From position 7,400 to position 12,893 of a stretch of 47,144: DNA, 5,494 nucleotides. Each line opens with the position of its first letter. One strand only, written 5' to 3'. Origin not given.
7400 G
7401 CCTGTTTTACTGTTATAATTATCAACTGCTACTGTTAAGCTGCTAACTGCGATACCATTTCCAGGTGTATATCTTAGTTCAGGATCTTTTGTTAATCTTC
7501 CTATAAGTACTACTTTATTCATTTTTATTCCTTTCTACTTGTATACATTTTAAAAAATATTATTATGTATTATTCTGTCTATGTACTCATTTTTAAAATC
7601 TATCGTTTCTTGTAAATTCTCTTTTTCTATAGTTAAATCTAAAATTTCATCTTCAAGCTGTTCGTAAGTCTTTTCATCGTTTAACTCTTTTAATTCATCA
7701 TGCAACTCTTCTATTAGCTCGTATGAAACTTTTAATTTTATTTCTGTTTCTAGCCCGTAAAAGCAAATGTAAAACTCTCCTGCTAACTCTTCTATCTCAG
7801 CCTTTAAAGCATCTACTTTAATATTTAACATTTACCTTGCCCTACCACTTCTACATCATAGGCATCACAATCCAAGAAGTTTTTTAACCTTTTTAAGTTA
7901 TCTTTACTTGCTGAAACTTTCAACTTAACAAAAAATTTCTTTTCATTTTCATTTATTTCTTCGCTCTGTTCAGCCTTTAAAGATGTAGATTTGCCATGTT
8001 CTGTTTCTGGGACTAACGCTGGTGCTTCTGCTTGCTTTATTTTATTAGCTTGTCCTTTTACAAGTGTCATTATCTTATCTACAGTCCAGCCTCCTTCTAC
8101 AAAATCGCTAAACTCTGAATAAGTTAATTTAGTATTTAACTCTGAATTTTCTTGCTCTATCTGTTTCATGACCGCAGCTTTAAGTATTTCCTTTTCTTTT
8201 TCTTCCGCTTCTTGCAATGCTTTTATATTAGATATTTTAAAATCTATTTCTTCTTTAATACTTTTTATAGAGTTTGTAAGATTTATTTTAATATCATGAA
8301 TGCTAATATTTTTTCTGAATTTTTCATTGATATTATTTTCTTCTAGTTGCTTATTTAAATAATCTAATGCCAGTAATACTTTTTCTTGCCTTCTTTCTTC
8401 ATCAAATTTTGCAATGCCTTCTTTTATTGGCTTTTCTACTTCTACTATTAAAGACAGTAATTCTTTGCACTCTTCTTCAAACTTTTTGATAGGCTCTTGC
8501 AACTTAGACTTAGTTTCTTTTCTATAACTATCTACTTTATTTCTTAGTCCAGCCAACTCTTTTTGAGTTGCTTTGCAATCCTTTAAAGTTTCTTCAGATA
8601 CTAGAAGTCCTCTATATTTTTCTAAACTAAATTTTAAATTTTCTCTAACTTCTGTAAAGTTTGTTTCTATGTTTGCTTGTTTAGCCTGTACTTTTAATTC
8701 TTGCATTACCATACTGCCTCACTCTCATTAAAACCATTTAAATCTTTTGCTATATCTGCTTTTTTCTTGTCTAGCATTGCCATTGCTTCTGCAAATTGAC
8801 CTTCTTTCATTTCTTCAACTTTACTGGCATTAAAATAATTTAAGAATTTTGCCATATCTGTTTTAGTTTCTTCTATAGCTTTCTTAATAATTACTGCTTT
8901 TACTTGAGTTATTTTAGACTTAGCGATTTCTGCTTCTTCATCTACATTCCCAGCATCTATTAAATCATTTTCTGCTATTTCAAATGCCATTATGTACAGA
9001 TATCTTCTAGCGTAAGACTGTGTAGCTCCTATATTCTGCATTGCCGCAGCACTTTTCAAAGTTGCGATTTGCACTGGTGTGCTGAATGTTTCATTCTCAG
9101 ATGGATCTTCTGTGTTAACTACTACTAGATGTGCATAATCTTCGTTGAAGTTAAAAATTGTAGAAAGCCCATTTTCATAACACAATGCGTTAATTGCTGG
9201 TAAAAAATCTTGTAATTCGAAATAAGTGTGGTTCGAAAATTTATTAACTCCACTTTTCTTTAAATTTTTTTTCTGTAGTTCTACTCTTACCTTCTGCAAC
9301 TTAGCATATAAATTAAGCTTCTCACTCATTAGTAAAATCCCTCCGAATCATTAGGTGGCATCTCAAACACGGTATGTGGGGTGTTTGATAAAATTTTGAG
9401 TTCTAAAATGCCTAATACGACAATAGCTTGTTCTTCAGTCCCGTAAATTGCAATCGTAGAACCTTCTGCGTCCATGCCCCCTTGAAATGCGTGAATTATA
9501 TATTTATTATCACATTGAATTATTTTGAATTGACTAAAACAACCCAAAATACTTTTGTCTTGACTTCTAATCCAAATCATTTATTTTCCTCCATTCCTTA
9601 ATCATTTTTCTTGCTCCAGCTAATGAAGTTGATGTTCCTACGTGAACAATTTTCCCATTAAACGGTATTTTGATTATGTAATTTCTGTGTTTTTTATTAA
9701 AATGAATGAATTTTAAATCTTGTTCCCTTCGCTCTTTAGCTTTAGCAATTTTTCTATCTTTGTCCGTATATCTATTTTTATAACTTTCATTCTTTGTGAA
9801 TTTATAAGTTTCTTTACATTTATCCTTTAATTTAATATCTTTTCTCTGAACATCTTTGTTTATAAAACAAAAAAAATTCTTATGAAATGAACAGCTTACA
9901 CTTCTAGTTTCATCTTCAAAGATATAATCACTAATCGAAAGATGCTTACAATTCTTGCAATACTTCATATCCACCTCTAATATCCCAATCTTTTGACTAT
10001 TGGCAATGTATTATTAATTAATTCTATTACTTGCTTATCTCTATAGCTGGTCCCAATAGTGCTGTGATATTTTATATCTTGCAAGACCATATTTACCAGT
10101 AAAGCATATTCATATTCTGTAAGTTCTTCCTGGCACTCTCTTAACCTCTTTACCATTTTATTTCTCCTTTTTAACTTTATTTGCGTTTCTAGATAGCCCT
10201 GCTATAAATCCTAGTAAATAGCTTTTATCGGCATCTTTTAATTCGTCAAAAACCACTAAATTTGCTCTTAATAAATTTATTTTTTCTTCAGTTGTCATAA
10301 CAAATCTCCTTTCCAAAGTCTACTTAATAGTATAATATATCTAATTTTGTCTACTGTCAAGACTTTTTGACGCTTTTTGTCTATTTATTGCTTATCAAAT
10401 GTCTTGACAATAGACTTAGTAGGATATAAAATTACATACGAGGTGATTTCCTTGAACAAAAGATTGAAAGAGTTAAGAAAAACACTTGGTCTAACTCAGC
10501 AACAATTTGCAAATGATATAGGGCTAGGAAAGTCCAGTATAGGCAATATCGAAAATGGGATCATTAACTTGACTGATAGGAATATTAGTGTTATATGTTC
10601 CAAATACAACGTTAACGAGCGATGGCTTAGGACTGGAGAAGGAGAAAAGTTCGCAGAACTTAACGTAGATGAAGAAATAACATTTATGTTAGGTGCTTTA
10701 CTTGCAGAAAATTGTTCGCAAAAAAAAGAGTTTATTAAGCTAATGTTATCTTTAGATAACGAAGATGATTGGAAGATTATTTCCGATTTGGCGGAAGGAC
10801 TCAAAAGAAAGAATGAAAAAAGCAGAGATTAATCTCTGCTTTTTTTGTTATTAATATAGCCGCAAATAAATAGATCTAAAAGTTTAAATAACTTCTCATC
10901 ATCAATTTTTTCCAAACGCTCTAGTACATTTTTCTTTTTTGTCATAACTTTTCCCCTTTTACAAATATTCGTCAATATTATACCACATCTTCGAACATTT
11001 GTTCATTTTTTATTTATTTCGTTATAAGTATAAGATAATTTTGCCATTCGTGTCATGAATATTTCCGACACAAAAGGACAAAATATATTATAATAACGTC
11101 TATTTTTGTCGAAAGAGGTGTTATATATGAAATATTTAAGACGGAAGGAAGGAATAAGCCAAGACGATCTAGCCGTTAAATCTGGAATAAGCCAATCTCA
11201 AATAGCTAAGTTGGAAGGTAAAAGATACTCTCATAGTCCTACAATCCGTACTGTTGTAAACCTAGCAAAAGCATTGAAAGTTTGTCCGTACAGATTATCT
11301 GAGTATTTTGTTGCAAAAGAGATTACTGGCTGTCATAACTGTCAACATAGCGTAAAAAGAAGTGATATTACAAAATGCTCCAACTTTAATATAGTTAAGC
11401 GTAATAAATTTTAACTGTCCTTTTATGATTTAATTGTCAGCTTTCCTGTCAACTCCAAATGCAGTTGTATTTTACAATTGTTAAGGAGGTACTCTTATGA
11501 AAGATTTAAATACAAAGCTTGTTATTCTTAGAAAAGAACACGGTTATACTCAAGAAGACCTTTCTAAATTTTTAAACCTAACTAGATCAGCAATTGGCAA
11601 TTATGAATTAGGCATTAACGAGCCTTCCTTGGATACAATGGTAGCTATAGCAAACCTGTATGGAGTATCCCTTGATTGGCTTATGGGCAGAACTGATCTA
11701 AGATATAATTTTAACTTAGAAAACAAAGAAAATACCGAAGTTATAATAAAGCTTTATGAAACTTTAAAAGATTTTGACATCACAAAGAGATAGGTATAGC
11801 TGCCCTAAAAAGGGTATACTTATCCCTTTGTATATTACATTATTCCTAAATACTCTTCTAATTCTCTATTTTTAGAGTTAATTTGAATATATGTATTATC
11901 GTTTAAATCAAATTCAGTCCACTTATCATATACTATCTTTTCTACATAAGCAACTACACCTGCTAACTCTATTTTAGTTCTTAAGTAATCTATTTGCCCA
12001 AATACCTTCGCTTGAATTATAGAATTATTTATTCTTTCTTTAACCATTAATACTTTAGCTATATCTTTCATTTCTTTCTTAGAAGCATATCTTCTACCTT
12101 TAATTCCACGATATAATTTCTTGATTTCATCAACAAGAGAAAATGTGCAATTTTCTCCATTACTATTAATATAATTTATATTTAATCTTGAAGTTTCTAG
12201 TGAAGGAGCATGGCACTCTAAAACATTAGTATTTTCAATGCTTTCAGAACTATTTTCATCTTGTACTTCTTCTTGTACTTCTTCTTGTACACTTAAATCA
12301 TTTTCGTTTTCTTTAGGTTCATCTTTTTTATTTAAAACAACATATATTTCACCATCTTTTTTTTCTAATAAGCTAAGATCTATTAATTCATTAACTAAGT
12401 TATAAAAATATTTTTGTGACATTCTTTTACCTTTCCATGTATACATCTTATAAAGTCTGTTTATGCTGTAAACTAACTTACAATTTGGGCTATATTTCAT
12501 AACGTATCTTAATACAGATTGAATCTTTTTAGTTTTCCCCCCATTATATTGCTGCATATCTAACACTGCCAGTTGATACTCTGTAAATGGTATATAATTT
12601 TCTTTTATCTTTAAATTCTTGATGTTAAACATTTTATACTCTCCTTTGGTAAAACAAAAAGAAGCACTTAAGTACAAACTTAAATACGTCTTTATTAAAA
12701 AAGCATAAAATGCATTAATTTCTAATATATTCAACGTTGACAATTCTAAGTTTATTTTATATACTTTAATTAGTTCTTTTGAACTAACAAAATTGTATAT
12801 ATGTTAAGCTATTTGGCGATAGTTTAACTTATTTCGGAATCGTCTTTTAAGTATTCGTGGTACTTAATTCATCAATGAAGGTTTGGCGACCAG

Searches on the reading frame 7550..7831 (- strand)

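Call 13: search_protein_families(library=pfam, max_evalue=0.01, proteins=[window:7550-7831:-])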
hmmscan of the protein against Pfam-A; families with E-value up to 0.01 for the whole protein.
window:7550-7831:- (93 aa): 0 families

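Call 33: search_protein_families(library=phrogs, max_evalue=0.001, proteins=[window:7550-7831:-])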
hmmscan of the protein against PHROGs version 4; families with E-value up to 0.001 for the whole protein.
window:7550-7831:- (93 aa): 0 families

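Call 50: search_protein_families(library=ncbifam, max_evalue=0.01, proteins=[window:7550-7831:-])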
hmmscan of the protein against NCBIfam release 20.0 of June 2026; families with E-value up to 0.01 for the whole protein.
window:7550-7831:- (93 aa): 1 family
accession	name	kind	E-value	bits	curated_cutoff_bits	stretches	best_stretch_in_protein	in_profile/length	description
NF006800.0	PRK09303.1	equivalog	0.0013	17.7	342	1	44-90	115-161/383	histidine kinase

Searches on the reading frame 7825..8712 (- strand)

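Call 13: search_protein_families(library=pfam, max_evalue=0.01, proteins=[window:7825-8712:-])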
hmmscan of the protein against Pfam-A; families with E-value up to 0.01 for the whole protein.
window:7825-8712:- (295 aa): 1 family
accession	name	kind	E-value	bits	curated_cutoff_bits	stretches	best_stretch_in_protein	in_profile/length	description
PF07083.16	DUF1351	-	2.6e-29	102.9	27.8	1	5-224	1-208/210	Protein of unknown function (DUF1351)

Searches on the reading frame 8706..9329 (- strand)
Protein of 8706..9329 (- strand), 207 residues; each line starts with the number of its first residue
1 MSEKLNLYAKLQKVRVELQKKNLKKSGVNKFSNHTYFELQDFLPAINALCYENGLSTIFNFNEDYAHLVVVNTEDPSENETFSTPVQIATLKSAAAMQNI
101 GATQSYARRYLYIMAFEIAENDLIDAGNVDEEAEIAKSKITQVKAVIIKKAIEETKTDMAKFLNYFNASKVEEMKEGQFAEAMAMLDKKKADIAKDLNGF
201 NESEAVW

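Call 13: search_protein_families(library=pfam, max_evalue=0.01, proteins=[window:8706-9329:-])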
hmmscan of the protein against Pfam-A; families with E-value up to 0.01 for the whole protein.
window:8706-9329:- (207 aa): 1 family
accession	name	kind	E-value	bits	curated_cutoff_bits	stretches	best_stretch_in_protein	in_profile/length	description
PF04404.17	ERF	-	1.8e-12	47.9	25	1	8-147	2-147/153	ERF superfamily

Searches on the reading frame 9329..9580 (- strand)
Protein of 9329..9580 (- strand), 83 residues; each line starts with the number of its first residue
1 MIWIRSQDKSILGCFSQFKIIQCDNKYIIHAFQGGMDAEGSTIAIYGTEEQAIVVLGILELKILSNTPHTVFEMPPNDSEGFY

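Call 13: search_protein_families(library=pfam, max_evalue=0.01, proteins=[window:9329-9580:-])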
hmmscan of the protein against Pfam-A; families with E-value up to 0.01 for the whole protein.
window:9329-9580:- (83 aa): 0 families

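Call 33: search_protein_families(library=phrogs, max_evalue=0.001, proteins=[window:9329-9580:-])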
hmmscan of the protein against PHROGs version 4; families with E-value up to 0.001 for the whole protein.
window:9329-9580:- (83 aa): 1 family
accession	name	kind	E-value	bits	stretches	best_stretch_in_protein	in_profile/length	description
phrog_4601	-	unknown function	0.00017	22.9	0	1-64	1-59/85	-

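Call 50: search_protein_families(library=ncbifam, max_evalue=0.01, proteins=[window:9329-9580:-])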
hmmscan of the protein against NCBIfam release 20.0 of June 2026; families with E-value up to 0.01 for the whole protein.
window:9329-9580:- (83 aa): 0 families

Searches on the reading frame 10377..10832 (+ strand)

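Call 13: search_protein_families(library=pfam, max_evalue=0.01, proteins=[window:10377-10832:+])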
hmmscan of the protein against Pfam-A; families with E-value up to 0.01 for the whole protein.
window:10377-10832:+ (151 aa): 3 families
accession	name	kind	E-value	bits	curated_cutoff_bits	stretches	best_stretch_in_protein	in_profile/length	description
PF12844.13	HTH_19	-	2.5e-13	50.2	30.2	1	28-90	2-64/64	Helix-turn-helix domain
PF01381.28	HTH_3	-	9.3e-13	48.4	23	1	30-84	1-55/55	Helix-turn-helix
PF13560.12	HTH_31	-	7.6e-08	33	27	1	29-79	5-56/64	Helix-turn-helix domain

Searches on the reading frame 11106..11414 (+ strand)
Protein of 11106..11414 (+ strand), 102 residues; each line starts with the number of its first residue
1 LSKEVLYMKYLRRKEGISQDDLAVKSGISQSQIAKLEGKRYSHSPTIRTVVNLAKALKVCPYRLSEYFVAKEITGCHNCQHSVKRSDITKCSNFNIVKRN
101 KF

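Call 13: search_protein_families(library=pfam, max_evalue=0.01, proteins=[window:11106-11414:+])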
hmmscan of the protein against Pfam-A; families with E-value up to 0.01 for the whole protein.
window:11106-11414:+ (102 aa): 6 families
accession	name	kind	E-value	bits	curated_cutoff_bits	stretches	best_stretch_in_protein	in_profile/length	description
PF01381.28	HTH_3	-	1.6e-10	41.2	23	1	9-59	2-50/55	Helix-turn-helix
PF12844.13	HTH_19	-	6.3e-08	32.8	30.2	1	10-64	6-58/64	Helix-turn-helix domain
PF13560.12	HTH_31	-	1e-06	29.4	27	1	10-59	8-56/64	Helix-turn-helix domain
PF13443.12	HTH_26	-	6.2e-05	23.6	22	1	10-59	4-52/63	Cro/C1-type HTH DNA-binding domain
PF13413.12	HTH_25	-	0.00044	20.4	24.6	1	9-45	3-39/62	Helix-turn-helix domain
PF13412.12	HTH_24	-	0.002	18.1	21.9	1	9-33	10-34/48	Winged helix-turn-helix DNA-binding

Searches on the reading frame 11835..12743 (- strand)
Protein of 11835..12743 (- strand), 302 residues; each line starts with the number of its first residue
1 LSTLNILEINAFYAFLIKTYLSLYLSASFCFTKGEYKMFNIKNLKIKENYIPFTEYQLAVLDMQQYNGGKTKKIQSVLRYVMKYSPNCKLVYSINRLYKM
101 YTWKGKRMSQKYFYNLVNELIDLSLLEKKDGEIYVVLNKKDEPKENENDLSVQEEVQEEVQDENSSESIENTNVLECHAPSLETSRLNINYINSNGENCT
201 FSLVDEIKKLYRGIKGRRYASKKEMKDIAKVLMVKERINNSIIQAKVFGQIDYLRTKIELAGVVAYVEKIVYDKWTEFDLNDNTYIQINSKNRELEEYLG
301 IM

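Call 14: search_protein_families(library=pfam, max_evalue=0.01, proteins=[window:11835-12743:-])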
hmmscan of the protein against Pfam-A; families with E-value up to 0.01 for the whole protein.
window:11835-12743:- (302 aa): 0 families

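Call 33: search_protein_families(library=phrogs, max_evalue=0.001, proteins=[window:11835-12743:-])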
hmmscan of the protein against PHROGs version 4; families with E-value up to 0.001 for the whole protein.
window:11835-12743:- (302 aa): 0 families

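Call 48: search_solved_structures(query=window:11835-12743:-, max_evalue=1)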
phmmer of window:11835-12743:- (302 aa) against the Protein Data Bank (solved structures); distinct sequences matched with E-value up to 1: 2.
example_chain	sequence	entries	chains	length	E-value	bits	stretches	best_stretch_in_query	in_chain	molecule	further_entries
5gm6_V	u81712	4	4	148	0.23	13.9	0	103-143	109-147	U2 snRNP component IST3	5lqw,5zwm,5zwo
6ohl_A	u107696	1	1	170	0.31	13.5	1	9-50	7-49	Flavodoxin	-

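Call 50: search_protein_families(library=ncbifam, max_evalue=0.01, proteins=[window:11835-12743:-])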
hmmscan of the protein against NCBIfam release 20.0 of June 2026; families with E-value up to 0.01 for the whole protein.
window:11835-12743:- (302 aa): 0 families
